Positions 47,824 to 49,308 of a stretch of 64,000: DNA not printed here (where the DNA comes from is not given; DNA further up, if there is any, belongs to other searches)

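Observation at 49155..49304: Unannotated 49-aa zinc-ribbon ORF translationally coupled between glmM and the glmU-like gene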

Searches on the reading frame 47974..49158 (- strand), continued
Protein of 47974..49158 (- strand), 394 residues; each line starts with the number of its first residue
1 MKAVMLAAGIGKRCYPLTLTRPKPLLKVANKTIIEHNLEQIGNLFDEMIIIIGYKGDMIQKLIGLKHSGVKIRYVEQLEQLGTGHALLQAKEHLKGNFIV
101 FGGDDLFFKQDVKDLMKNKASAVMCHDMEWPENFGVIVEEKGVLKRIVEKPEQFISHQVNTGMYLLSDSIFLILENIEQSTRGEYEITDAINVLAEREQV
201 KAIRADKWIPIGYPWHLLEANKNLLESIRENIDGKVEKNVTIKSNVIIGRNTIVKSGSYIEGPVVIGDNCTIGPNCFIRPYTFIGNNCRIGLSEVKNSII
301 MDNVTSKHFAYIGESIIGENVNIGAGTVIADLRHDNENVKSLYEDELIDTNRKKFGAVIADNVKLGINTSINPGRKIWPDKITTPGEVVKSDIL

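Call 54: find_encoding_contigs(protein=P0037, flank=2500, max_places=1)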
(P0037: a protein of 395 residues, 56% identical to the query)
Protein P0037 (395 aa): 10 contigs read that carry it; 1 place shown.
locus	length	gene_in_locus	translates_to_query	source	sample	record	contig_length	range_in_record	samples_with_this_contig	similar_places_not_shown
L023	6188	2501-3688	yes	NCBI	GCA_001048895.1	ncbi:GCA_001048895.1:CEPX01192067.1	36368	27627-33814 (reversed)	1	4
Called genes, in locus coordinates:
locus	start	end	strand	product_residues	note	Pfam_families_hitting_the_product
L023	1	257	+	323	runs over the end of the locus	PF01142:TruD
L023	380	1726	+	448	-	PF02878:PGM_PMM_I, PF02879:PGM_PMM_II, PF02880:PGM_PMM_III, PF00408:PGM_PMM_IV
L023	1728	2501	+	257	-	PF00459:Inositol_P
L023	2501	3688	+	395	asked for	PF00483:NTP_transferase, PF12804:NTP_transf_3, PF24894:Hexapep_GlmU (faint), PF25084:LbH_EIF2B, PF25087:GMPPB_C, PF00132:Hexapep, PF14602:Hexapep_2 (weak), PF25084:LbH_EIF2B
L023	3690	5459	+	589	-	PF13522:GATase_6, PF13537:GATase_7, PF13580:SIS_2 (faint), PF01380:SIS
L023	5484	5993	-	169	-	-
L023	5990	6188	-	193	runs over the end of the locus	PF18765:Polbeta (faint)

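Call 65: search_solved_structures(query=window:47974-49158:-, max_evalue=1e-20, show_alignments=1)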
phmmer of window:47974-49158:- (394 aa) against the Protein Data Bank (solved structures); distinct sequences matched with E-value up to 1e-20: 21.
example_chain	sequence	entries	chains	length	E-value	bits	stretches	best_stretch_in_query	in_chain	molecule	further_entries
2ggo_A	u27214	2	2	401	2.9e-75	256.9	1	1-393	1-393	401aa long hypothetical glucose-1-phosphate thymidylyltransferase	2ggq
5z09_A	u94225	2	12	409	5.1e-75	256.2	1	1-393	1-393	Dual sugar-1-phosphate nucleotidylyltransferase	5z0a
1hm0_A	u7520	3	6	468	1.1e-28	103.7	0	3-197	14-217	N-ACETYLGLUCOSAMINE 1-PHOSPHATE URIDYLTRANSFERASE | UDP-N-ACETYLGLUCOSAMINE-1-PHOSPHATE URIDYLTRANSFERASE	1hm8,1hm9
4aaw_A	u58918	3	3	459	1.1e-28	103.7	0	3-197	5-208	BIFUNCTIONAL PROTEIN GLMU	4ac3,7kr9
1g95_A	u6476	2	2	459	1.2e-28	103.5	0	3-197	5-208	N-ACETYLGLUCOSAMINE-1-PHOSPHATE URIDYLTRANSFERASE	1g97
7k47_A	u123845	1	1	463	2e-28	102.7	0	3-275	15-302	Bifunctional protein GlmU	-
8yre_D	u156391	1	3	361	7.6e-28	100.9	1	1-332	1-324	Mannose-1-phosphate guanylyltransferase 1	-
7x8j_A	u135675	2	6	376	9.7e-28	100.5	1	1-332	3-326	Mannose-1-phosphate guanylyltransferase 1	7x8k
2v0h_A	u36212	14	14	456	7.6e-27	97.6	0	2-278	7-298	BIFUNCTIONAL PROTEIN GLMU | GLUCOSAMINE-1-PHOSPHATE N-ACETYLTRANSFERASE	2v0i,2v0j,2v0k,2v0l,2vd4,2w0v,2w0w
9dqf_A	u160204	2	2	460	5.9e-26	94.6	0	3-302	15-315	Bifunctional protein GlmU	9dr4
7d72_K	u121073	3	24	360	6.8e-26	94.4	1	1-290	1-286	Mannose-1-phosphate guanyltransferase beta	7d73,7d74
7whr_B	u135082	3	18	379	1.7e-25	93.2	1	1-334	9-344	Nucleotidyl transferase family protein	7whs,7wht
5vmk_A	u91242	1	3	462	1.7e-25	93.1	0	4-283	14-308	Bifunctional protein GlmU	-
8cu9_A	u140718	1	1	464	2.6e-24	89.2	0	1-292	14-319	Bifunctional UDP-N-acetylglucosamine diphosphorylase/glucosamine-1-phosphate N-acetyltrans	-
3fww_A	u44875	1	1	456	4.4e-24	88.5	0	1-288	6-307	Bifunctional protein glmU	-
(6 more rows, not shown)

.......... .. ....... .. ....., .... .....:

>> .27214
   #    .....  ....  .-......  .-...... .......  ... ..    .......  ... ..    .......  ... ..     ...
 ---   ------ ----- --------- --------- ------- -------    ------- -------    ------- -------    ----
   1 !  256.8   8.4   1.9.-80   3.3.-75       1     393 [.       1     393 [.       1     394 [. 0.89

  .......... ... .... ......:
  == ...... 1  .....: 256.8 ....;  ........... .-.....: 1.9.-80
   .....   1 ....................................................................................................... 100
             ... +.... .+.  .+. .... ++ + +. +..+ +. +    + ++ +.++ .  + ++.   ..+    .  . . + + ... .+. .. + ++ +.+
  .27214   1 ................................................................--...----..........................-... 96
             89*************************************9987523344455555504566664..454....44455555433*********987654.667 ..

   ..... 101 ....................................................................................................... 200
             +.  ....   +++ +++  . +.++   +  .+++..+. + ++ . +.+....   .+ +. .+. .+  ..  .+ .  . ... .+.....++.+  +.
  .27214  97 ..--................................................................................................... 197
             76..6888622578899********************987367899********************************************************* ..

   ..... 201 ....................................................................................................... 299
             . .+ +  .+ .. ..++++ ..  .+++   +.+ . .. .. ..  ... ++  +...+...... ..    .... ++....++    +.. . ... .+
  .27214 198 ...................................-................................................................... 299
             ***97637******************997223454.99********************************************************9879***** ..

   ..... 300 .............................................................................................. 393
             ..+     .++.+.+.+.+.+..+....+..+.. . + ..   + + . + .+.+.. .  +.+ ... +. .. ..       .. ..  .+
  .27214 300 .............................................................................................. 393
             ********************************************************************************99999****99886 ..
